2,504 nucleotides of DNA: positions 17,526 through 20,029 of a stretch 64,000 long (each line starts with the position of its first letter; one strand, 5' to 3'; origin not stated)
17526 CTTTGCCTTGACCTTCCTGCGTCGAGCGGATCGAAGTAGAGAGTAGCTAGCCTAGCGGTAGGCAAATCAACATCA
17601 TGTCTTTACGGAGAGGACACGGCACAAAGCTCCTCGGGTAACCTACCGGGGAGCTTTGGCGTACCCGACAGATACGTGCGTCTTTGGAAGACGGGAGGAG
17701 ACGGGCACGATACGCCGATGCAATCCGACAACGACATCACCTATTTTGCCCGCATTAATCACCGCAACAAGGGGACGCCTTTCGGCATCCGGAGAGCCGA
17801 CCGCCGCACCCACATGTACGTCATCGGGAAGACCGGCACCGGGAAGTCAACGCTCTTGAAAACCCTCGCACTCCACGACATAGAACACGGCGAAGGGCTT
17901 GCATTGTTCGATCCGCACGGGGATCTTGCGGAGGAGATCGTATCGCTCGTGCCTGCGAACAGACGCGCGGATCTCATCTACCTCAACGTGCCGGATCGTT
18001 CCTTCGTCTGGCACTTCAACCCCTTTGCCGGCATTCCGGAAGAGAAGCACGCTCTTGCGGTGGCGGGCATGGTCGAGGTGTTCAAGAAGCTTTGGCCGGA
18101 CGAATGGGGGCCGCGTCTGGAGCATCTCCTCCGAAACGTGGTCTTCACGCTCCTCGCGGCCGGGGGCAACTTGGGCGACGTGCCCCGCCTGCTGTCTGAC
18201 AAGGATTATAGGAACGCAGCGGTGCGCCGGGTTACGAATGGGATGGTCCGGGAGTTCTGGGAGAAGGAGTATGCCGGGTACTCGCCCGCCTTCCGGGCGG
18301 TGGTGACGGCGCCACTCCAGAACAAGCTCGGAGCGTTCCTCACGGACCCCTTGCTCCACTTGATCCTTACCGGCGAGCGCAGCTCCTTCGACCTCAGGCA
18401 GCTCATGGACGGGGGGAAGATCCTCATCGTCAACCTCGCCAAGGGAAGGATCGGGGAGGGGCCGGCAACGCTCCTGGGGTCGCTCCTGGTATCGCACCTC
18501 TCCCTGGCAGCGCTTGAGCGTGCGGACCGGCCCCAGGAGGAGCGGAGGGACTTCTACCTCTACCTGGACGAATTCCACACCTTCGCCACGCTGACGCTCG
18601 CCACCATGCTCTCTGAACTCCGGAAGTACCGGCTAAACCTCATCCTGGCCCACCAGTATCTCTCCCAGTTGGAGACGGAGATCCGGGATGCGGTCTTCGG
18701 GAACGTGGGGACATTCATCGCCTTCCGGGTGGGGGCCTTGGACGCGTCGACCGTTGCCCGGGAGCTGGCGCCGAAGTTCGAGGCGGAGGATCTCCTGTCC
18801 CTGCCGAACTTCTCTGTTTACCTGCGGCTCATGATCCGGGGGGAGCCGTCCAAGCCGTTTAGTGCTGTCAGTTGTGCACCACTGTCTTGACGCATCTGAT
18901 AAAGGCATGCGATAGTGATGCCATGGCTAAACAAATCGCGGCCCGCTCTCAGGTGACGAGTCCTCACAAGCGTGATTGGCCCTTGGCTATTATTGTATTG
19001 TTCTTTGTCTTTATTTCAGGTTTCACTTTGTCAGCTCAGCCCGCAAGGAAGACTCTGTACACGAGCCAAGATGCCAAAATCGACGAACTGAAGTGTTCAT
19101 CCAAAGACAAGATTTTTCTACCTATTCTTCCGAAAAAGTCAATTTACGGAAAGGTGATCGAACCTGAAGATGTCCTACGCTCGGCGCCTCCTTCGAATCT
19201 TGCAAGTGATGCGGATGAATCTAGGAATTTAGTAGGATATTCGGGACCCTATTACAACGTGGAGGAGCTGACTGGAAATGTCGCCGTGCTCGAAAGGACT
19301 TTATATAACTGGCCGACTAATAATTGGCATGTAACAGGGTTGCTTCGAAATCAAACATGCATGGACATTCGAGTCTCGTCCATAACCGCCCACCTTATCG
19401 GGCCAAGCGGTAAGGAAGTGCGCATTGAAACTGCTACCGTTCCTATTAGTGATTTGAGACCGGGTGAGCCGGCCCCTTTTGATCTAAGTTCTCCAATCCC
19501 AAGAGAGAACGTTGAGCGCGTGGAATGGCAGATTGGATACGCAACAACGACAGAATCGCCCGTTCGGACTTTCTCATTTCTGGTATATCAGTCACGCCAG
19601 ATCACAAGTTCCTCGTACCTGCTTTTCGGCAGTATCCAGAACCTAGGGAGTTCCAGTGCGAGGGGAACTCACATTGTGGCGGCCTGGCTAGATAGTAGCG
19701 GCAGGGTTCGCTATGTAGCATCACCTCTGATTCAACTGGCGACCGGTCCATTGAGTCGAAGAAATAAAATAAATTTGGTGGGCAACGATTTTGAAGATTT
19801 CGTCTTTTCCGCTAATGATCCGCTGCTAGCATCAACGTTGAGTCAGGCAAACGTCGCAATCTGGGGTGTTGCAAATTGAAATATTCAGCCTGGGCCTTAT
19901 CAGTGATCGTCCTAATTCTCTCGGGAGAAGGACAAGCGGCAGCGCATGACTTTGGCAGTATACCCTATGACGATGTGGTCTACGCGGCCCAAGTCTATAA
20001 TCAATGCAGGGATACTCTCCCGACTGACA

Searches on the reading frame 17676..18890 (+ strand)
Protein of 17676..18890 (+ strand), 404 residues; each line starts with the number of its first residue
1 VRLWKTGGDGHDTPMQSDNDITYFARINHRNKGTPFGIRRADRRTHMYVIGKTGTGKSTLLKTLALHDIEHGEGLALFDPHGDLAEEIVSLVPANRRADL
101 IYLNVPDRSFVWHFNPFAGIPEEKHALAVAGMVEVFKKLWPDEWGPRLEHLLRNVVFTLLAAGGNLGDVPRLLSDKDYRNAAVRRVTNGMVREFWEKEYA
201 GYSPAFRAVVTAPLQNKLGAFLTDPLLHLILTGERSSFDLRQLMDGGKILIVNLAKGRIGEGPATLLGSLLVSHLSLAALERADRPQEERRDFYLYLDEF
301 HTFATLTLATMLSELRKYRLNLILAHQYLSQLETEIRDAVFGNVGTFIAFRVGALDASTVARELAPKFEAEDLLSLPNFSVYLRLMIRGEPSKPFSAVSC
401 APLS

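Call 15: search_protein_families(library=pfam, max_evalue=0.01, proteins=[window:17676-18890:+])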
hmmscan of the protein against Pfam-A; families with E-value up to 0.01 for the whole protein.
window:17676-18890:+ (404 aa): 10 families
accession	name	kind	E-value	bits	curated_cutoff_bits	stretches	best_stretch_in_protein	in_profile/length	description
PF10412.15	TrwB_AAD_bind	-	6.6e-10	38.9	20.5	1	43-334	14-288/387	Type IV secretion-system coupling protein DNA-binding domain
PF01935.23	DUF87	-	8.1e-06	26.5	23.2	1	44-83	23-63/220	Helicase HerA, central domain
PF02534.20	T4SS-DNA_transf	-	1.3e-05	24.8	20.1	1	224-334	239-346/468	Type IV secretory system Conjugative DNA transfer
PF13191.12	AAA_16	-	1.9e-05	25.7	32.6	0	41-70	21-50/167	AAA ATPase domain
PF12696.13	TraG-D_C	-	4.1e-05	23.9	22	1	293-352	2-66/126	TraM recognition site of TraD and TraG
PF13401.12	AAA_22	-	9.7e-05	23.1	27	1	43-71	4-32/130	AAA domain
PF24389.1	ORC-CDC6-like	-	0.00041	19.7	27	1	38-70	26-58/571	ORC-CDC6-like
PF25199.1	nSTAND_NTPase5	-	0.00066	20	34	1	41-92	38-90/145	Novel STAND NTPase 5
PF01580.24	FtsK_SpoIIIE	-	0.004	17.1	24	0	40-64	35-59/221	FtsK/SpoIIIE family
PF00005.33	ABC_tran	-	0.0072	17.4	25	0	45-67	12-34/137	ABC transporter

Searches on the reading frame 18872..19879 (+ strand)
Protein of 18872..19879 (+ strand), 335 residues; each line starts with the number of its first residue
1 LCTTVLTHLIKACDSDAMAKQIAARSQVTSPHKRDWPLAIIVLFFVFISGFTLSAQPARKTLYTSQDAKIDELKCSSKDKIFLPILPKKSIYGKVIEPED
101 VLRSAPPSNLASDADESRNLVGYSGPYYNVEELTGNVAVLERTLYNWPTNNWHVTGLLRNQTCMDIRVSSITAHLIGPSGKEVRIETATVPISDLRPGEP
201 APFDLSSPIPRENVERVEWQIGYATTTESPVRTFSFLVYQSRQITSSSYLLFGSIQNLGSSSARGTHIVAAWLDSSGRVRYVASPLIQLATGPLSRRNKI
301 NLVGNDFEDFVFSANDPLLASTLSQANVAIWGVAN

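Call 15: search_protein_families(library=pfam, max_evalue=0.01, proteins=[window:18872-19879:+])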
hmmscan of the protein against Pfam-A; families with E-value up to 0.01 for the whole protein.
window:18872-19879:+ (335 aa): 0 families

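Call 110: search_protein_families(library=pfam, max_evalue=0.1, proteins=[window:18872-19876:+])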
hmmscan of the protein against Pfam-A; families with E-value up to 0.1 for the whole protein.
window:18872-19876:+ (335 aa): 1 family
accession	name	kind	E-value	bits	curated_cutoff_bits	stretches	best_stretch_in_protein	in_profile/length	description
PF01835.25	MG2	-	0.077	13.8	32.8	0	139-188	5-53/96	MG2 domain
